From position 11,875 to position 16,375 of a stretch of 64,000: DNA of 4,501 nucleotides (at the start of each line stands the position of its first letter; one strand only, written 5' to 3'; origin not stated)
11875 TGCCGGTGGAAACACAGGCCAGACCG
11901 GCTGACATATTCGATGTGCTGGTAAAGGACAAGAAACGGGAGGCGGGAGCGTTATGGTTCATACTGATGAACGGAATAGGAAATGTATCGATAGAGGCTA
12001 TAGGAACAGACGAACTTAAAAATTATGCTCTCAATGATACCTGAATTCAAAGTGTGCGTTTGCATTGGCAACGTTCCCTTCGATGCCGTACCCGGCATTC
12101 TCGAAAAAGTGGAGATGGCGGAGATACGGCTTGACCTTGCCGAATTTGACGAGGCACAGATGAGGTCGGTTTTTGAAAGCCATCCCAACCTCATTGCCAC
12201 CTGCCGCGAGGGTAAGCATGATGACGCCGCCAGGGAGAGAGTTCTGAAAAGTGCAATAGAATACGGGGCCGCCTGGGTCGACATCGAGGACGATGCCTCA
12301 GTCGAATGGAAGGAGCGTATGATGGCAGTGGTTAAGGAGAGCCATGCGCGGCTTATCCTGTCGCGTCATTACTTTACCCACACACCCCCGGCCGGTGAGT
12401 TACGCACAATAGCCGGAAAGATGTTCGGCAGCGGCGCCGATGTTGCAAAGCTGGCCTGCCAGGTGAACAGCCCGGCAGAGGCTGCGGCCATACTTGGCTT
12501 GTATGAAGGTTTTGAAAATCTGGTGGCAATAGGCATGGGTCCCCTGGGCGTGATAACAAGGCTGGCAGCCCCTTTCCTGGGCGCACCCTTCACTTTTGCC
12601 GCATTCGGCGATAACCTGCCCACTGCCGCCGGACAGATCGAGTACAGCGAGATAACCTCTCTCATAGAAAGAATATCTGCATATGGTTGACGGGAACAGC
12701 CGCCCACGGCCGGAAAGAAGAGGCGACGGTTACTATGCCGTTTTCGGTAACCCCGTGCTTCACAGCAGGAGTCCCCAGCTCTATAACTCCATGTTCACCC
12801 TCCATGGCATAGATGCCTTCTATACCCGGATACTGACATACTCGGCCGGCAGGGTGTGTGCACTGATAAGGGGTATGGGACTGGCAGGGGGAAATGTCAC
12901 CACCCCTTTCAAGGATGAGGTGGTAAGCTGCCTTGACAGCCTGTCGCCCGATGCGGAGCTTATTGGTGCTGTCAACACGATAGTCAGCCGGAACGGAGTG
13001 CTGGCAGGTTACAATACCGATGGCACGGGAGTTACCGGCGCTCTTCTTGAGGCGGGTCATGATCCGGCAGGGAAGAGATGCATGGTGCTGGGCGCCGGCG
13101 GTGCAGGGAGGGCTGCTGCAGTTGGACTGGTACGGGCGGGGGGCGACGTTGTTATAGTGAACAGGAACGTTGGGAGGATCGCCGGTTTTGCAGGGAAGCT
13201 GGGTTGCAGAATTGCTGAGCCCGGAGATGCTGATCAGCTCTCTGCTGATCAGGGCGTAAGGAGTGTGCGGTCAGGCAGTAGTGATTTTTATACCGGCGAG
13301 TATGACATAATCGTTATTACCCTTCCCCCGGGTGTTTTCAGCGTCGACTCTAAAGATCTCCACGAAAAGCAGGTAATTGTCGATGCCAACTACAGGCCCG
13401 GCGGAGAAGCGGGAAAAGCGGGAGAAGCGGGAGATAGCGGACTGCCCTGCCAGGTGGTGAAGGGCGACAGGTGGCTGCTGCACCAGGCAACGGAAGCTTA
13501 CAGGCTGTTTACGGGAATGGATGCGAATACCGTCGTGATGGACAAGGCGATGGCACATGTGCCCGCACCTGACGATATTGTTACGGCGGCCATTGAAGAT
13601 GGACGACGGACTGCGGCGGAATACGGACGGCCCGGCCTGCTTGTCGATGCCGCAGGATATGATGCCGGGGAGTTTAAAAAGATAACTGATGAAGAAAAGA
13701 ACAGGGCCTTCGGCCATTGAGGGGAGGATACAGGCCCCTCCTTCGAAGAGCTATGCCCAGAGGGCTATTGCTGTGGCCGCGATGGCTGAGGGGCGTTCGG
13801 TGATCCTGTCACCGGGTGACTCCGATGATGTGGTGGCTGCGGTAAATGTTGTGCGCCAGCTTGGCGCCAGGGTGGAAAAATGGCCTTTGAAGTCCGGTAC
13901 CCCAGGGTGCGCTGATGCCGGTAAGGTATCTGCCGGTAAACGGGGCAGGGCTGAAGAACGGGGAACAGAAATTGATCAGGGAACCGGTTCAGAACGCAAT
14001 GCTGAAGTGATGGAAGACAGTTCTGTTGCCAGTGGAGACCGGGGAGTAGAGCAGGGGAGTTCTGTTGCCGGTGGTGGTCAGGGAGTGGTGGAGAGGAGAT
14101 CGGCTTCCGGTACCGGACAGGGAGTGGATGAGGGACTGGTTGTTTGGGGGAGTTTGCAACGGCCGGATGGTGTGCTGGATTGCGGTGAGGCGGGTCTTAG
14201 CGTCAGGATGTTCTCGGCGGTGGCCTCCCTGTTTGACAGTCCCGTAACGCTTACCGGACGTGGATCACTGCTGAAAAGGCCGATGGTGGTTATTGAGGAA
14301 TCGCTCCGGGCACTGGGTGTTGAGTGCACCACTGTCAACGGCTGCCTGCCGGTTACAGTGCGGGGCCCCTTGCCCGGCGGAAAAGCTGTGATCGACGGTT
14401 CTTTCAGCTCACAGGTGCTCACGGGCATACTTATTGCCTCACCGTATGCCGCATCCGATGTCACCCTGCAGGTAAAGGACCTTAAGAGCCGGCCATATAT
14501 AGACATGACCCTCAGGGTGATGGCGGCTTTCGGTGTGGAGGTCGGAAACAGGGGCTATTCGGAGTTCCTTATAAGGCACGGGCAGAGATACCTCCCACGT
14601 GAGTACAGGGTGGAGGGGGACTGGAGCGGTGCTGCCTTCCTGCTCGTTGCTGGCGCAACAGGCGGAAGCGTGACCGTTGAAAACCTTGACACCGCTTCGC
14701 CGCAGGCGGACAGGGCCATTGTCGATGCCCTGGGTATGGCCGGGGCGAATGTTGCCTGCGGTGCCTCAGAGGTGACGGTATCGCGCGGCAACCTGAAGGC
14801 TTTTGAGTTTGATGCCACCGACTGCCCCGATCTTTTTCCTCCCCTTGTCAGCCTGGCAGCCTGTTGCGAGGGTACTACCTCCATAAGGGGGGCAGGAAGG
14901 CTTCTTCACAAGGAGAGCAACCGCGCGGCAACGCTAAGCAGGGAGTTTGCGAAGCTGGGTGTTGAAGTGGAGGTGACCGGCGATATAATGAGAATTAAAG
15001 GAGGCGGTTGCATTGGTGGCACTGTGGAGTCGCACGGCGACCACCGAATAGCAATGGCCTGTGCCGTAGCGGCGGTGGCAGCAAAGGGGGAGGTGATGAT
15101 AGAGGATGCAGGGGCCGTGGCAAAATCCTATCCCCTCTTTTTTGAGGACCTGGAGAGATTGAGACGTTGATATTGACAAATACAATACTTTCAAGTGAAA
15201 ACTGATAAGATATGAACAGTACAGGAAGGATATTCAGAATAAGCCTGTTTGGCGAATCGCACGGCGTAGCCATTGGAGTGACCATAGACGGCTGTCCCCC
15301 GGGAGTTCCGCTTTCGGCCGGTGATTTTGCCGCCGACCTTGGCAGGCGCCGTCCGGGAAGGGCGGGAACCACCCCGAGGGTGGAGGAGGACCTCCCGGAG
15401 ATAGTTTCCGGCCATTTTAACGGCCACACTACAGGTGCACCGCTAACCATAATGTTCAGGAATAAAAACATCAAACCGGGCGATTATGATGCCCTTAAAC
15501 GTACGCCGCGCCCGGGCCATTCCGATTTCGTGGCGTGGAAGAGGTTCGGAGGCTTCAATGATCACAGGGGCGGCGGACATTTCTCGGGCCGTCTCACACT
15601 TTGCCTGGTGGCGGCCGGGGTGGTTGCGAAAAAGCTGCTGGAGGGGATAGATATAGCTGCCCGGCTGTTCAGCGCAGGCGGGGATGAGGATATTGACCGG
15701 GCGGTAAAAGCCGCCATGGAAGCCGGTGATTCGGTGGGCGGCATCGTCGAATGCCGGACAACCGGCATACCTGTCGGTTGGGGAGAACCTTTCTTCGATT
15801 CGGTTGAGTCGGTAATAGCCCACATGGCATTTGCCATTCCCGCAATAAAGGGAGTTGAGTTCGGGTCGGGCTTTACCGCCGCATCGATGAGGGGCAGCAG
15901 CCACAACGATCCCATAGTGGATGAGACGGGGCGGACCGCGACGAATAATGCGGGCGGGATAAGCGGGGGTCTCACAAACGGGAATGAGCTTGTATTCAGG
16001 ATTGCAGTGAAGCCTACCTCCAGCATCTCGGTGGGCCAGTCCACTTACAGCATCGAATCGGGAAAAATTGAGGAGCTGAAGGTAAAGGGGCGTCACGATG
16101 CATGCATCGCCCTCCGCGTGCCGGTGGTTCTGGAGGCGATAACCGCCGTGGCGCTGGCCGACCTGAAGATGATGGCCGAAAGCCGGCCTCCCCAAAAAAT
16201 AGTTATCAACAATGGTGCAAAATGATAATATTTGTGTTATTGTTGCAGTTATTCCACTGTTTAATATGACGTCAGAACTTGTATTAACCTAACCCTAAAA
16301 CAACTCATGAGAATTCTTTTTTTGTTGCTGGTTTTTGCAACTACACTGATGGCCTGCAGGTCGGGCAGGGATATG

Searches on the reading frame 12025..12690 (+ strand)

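Call 43: search_protein_families(library=pfam, proteins=[window:12025-12690:+], max_evalue=0.00001)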
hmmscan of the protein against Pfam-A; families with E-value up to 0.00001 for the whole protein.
window:12025-12690:+ (221 aa): 1 family
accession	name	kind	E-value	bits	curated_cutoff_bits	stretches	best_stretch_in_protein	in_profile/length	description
PF01487.21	DHquinase_I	-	5.2e-32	112.2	22.2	1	27-212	22-228/230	Type I 3-dehydroquinase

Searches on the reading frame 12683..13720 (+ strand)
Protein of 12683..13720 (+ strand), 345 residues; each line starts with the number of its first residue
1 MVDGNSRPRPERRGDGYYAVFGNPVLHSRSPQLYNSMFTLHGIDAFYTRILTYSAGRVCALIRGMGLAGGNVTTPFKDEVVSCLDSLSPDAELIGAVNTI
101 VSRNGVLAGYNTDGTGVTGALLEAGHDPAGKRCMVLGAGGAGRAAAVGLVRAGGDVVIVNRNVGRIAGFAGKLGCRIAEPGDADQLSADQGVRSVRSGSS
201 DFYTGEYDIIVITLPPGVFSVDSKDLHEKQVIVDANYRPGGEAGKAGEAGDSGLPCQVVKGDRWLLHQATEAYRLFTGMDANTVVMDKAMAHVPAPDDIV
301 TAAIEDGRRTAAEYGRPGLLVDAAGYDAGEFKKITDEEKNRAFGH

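Call 43: search_protein_families(library=pfam, proteins=[window:12683-13720:+], max_evalue=0.00001)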
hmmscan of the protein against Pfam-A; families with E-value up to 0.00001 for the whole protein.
window:12683-13720:+ (345 aa): 2 families
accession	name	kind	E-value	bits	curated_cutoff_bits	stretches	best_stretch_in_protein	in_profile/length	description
PF08501.16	Shikimate_dh_N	-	4.5e-21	75.3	27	1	20-100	1-83/83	Shikimate dehydrogenase substrate binding domain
PF18317.6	SDH_C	-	2.2e-06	27.7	25.8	1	265-290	5-30/31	Shikimate 5'-dehydrogenase C-terminal domain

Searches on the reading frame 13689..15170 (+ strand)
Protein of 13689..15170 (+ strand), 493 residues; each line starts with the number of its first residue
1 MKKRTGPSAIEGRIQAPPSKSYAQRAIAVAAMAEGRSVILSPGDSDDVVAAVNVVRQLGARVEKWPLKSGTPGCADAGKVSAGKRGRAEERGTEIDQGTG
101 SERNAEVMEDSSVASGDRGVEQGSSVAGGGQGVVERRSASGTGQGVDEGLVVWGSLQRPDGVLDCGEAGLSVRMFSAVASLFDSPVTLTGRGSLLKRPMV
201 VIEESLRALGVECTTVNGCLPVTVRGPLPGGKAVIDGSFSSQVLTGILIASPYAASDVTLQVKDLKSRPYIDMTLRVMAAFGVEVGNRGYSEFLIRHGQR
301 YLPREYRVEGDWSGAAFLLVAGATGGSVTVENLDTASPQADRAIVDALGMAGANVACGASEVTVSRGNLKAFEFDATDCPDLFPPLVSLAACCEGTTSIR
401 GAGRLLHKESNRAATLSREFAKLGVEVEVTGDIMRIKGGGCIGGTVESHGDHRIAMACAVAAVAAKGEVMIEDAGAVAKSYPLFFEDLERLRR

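Call 43: search_protein_families(library=pfam, proteins=[window:13689-15170:+], max_evalue=0.00001)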
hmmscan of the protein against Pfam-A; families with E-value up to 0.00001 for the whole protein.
window:13689-15170:+ (493 aa): 1 family
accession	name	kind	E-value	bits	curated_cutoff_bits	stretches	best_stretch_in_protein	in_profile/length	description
PF00275.25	EPSP_synthase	-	1.1e-92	311.4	22.8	2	155-488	77-417/417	EPSP synthase (3-phosphoshikimate 1-carboxyvinyltransferase)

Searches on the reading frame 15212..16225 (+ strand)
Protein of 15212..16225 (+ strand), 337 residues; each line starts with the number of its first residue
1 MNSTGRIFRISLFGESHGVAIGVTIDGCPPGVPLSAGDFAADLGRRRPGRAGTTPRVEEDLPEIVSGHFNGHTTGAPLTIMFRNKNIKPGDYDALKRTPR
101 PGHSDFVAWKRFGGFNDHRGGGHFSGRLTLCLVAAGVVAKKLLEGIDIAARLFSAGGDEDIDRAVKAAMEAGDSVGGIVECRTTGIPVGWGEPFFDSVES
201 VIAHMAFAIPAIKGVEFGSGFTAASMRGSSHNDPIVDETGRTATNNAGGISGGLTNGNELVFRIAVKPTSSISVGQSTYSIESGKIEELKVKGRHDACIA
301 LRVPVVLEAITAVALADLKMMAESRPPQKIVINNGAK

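Call 43: search_protein_families(library=pfam, proteins=[window:15212-16225:+], max_evalue=0.00001)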
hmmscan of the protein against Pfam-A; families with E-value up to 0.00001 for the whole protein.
window:15212-16225:+ (337 aa): 1 family
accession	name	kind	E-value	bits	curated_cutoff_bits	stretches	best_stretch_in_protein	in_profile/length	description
PF01264.26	Chorismate_synt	-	8.2e-109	363.7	27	1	8-318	1-325/327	Chorismate synthase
